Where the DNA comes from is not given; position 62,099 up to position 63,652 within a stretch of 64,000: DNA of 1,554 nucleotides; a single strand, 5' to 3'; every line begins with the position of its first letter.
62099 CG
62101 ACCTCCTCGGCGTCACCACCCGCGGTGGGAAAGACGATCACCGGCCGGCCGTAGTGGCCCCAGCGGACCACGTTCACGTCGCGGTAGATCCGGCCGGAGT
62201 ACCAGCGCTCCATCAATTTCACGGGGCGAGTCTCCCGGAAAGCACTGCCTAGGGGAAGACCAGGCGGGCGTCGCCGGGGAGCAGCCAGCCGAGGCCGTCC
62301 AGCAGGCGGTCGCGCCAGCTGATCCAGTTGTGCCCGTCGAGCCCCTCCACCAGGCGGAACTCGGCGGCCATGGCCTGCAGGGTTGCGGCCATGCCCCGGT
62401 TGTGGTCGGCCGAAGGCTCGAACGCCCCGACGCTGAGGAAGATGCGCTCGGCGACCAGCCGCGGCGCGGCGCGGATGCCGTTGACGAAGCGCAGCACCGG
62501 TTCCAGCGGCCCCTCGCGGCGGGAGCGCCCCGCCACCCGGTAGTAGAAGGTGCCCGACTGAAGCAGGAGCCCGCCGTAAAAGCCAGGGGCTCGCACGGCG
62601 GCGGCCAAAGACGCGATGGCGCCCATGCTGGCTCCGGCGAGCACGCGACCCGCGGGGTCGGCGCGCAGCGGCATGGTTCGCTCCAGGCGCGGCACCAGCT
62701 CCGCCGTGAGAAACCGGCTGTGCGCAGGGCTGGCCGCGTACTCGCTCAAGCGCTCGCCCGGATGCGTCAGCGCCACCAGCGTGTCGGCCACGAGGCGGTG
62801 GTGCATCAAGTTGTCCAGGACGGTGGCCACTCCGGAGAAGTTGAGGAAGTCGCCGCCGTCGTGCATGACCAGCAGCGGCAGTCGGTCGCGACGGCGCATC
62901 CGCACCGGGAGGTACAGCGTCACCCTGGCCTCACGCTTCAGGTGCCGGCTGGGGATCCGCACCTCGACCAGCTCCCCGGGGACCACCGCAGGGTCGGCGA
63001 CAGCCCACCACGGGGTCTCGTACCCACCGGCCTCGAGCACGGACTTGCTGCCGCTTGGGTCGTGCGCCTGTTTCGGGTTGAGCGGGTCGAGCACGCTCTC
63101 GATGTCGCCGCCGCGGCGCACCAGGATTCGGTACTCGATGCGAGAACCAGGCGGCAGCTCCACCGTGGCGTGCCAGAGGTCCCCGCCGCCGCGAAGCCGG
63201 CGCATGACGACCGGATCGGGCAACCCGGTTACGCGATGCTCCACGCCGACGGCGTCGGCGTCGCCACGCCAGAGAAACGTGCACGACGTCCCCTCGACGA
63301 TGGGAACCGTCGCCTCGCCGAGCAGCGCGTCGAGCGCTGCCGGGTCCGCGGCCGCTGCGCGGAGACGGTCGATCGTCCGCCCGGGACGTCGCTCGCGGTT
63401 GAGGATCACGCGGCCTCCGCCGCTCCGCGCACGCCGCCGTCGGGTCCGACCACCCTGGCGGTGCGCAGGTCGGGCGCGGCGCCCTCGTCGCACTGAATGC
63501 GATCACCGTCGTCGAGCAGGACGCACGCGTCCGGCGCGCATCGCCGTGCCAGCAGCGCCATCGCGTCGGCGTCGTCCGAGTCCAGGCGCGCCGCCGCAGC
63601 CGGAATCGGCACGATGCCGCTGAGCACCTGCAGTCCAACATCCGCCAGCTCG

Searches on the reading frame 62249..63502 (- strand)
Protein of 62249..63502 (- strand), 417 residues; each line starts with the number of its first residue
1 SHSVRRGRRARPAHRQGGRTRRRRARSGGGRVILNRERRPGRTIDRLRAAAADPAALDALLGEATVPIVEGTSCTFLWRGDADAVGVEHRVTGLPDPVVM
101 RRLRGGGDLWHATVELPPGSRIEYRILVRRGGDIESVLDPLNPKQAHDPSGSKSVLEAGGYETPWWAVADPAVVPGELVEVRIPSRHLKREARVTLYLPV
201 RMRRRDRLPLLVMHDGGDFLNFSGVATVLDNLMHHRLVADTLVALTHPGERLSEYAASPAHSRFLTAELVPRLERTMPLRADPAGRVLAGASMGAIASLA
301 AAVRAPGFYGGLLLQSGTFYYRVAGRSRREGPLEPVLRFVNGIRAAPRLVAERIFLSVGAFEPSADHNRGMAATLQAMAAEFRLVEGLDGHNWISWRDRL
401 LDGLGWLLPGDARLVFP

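Call 80: search_protein_families(library=pfam, proteins=[window:62249-63502:-], max_evalue=0.00001)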
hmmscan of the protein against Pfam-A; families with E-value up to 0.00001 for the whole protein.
window:62249-63502:- (417 aa): 1 family
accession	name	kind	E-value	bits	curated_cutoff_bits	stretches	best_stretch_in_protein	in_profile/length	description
PF00756.26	Esterase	-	8.1e-18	65.5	22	1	185-406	1-250/251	Putative esterase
